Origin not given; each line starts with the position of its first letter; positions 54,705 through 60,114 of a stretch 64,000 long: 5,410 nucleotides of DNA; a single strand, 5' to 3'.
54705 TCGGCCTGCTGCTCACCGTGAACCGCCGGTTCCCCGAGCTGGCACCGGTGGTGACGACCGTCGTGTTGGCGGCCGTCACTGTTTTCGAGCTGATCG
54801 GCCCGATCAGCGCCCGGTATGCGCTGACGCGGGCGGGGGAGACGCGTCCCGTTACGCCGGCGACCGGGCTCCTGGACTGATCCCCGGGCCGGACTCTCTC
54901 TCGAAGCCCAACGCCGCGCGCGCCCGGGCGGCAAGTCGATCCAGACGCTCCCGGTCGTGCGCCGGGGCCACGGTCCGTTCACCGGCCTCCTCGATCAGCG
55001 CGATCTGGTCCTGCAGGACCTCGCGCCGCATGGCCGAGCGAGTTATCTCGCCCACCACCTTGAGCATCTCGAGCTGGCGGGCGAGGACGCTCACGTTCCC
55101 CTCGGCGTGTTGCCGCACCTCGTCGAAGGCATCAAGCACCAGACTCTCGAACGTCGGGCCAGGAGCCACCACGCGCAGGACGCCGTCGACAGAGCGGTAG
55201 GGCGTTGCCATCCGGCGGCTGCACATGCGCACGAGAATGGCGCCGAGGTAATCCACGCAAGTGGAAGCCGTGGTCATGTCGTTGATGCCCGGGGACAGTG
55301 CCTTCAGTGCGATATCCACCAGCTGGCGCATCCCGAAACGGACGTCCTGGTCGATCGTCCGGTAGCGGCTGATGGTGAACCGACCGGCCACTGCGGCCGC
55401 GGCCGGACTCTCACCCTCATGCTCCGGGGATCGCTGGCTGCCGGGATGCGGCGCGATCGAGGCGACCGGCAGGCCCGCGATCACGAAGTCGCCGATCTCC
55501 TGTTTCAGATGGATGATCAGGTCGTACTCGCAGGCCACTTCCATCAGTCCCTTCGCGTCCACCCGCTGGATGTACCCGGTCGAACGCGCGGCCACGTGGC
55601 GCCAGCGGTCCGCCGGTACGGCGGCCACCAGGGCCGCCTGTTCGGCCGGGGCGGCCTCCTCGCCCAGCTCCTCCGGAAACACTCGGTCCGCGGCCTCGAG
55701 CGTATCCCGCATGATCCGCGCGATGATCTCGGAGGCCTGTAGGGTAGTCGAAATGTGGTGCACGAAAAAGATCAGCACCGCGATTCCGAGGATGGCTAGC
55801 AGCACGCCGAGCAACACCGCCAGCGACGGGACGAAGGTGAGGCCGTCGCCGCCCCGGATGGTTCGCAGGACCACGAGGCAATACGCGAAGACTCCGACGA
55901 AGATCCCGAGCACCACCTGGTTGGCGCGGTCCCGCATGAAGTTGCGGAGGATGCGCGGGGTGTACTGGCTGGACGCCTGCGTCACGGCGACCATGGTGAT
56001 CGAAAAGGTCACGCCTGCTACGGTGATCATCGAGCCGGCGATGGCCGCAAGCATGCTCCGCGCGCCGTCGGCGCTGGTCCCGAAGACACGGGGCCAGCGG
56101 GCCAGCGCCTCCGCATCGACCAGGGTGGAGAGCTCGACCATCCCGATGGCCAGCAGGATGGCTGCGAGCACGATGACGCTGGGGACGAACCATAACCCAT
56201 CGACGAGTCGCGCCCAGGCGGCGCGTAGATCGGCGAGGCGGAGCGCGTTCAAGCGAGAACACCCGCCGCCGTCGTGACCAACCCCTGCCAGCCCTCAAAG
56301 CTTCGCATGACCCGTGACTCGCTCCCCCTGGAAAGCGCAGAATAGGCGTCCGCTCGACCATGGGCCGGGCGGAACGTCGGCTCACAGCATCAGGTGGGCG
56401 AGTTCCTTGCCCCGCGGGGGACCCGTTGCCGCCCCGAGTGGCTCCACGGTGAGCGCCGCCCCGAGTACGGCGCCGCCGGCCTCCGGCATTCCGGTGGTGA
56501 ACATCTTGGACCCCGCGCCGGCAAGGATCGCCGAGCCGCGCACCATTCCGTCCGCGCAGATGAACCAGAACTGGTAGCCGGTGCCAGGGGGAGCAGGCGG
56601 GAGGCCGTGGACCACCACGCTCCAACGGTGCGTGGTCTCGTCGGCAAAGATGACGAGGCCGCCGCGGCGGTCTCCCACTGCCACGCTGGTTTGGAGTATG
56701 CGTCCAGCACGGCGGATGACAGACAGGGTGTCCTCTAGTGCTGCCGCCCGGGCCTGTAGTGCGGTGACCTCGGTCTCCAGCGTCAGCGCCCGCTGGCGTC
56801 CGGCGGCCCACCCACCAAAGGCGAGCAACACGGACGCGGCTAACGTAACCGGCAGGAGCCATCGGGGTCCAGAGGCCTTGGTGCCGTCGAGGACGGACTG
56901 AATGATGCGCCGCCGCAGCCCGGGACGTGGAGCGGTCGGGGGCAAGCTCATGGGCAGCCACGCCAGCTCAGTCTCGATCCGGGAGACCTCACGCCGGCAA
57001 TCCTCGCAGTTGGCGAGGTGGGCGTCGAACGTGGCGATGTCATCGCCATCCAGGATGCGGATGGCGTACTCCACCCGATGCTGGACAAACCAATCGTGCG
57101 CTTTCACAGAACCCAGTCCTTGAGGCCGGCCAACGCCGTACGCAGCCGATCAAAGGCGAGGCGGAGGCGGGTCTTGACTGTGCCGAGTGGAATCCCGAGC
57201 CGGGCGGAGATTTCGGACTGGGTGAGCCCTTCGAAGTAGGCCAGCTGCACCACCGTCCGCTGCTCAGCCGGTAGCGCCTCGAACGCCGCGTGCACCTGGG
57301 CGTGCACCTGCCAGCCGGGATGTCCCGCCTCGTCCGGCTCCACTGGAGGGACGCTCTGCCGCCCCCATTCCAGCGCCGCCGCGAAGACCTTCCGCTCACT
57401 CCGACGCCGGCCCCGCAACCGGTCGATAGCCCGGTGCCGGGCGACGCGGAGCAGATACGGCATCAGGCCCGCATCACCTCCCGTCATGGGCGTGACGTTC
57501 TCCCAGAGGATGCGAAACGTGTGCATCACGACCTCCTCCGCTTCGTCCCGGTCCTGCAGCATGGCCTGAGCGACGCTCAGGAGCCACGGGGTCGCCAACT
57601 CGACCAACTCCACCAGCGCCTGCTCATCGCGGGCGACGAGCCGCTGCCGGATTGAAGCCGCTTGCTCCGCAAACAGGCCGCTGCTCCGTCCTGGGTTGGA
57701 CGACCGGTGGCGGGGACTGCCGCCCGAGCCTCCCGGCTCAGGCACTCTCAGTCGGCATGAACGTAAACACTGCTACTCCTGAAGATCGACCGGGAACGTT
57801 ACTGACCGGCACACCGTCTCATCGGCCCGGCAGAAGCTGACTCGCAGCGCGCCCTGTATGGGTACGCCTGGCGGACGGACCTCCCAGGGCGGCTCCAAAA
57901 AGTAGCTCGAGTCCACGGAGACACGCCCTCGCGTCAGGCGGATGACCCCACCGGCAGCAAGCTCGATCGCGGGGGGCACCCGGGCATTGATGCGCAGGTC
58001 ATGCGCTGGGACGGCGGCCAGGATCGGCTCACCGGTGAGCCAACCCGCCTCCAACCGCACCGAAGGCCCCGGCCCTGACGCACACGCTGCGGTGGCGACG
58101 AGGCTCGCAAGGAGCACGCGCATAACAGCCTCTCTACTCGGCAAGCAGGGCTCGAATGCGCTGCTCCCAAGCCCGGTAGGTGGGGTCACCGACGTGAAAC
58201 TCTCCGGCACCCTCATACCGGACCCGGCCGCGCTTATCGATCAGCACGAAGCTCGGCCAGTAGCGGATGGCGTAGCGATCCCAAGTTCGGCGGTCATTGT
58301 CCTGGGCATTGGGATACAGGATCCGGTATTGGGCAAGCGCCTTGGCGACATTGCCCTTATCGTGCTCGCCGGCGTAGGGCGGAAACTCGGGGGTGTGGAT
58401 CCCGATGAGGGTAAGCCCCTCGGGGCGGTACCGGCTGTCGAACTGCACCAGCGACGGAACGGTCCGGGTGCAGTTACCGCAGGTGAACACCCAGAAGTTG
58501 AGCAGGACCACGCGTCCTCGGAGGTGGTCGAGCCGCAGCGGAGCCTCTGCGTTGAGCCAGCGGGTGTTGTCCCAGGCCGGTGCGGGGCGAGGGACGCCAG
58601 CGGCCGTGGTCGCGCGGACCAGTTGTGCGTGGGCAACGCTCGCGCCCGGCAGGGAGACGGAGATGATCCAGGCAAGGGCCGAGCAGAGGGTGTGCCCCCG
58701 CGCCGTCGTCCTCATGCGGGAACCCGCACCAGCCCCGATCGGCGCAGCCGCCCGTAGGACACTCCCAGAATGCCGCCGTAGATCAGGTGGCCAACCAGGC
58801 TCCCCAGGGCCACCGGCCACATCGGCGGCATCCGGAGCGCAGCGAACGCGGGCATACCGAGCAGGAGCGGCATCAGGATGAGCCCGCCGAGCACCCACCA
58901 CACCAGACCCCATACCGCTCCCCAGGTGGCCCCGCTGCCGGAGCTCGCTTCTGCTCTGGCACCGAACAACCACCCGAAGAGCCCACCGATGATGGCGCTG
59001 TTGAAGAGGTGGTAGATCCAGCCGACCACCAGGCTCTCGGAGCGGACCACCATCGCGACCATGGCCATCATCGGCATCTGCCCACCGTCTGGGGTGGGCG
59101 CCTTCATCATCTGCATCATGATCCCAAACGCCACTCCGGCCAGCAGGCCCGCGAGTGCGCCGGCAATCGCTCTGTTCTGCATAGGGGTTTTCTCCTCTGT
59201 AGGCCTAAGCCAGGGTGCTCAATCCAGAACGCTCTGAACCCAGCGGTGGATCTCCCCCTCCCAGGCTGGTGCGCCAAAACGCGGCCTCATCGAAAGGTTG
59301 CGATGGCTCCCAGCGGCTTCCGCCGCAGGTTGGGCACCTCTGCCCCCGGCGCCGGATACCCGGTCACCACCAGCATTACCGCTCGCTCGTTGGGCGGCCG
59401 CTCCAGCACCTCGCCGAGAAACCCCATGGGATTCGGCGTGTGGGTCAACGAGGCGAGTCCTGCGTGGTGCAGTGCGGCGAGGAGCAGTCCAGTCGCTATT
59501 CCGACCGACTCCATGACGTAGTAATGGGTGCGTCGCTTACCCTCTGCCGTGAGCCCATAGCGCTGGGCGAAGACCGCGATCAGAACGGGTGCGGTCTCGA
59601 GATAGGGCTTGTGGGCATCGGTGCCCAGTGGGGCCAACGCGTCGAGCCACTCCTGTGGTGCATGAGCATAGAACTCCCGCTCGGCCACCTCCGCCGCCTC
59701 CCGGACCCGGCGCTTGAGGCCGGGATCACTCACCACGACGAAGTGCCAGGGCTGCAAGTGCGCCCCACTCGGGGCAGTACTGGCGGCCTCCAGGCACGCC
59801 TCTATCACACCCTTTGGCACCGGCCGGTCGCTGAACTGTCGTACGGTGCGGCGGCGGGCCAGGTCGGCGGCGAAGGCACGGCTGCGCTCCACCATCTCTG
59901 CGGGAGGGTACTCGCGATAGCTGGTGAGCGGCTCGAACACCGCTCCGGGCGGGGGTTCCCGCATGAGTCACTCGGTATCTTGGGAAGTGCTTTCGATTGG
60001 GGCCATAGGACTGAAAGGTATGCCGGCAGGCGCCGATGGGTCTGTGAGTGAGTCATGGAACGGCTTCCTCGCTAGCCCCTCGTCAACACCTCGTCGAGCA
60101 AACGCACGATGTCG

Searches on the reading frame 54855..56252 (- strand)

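Call 35: search_protein_families(library=pfam, proteins=[window:54855-56252:-], max_evalue=0.001)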
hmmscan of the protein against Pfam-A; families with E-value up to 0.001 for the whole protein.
window:54855-56252:- (466 aa): 1 family
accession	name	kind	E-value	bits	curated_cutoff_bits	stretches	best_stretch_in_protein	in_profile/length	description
PF10011.15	DUF2254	-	2.7e-122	408.6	28.8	1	19-398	3-367/368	Predicted membrane protein (DUF2254)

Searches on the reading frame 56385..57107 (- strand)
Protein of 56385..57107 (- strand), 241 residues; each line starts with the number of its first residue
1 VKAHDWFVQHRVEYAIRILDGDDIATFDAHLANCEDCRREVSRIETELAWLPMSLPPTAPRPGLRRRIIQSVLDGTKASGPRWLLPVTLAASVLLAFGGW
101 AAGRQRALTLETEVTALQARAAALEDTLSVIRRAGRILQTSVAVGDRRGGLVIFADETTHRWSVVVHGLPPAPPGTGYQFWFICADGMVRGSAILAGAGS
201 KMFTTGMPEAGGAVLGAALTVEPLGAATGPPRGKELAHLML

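Call 36: search_protein_families(library=pfam, proteins=[window:56385-57107:-], max_evalue=0.001)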
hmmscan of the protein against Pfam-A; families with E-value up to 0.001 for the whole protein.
window:56385-57107:- (241 aa): 2 families
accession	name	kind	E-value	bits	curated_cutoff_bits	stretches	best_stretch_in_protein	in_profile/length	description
PF10099.14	RskA_C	-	2.5e-13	50.9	29.4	1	89-229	4-128/135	Anti-sigma-K factor rskA, C-terminal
PF13490.11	zf-HC2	-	0.00034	21.1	22.2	1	19-38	16-35/35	Putative zinc-finger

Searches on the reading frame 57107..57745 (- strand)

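Call 36: search_protein_families(library=pfam, proteins=[window:57107-57745:-], max_evalue=0.001)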
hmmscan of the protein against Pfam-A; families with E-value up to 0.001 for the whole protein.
window:57107-57745:- (213 aa): 5 families
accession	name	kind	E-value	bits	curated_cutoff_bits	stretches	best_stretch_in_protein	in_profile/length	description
PF04545.22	Sigma70_r4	-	6.7e-16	58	24.1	1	154-202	1-49/50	Sigma-70, region 4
PF08281.18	Sigma70_r4_2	-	1.7e-15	56.8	25.7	1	149-201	2-54/54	Sigma-70, region 4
PF04542.20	Sigma70_r2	-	1.8e-08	34.5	24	1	48-115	2-70/71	Sigma-70 region 2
PF07638.17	Sigma70_ECF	-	1.3e-06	28.9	21.1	1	154-204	132-182/185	ECF sigma factor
PF13412.12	HTH_24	-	0.00031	20.7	21.9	1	173-195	17-39/48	Winged helix-turn-helix DNA-binding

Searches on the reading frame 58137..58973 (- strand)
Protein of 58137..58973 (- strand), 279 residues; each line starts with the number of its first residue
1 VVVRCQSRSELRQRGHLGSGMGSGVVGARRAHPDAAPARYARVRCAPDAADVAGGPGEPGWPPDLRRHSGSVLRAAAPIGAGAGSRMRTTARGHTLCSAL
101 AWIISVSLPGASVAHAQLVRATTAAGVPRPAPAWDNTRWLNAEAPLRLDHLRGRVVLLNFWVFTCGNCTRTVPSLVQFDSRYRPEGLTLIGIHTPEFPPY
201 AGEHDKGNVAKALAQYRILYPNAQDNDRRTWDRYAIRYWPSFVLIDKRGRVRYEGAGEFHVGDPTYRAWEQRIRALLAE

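Call 36: search_protein_families(library=pfam, proteins=[window:58137-58973:-], max_evalue=0.001)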
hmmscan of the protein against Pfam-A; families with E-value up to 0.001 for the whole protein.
window:58137-58973:- (279 aa): 3 families
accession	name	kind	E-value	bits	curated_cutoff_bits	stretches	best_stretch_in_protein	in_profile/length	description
PF00578.27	AhpC-TSA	-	3.5e-11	43.5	26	1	131-253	5-123/124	AhpC/TSA family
PF08534.16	Redoxin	-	3.4e-10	40.3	26.6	1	141-264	16-142/148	Redoxin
PF13905.12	Thioredoxin_8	-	8.1e-09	36.1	27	1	153-251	1-94/94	Thioredoxin-like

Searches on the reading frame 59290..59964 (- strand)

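Call 36: search_protein_families(library=pfam, proteins=[window:59290-59964:-], max_evalue=0.001)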
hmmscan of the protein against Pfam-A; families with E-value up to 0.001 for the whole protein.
window:59290-59964:- (225 aa): 1 family
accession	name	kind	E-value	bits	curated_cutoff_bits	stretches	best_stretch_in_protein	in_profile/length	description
PF00881.29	Nitroreductase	-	1.6e-25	90.6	23.5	1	36-203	2-167/167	Nitroreductase family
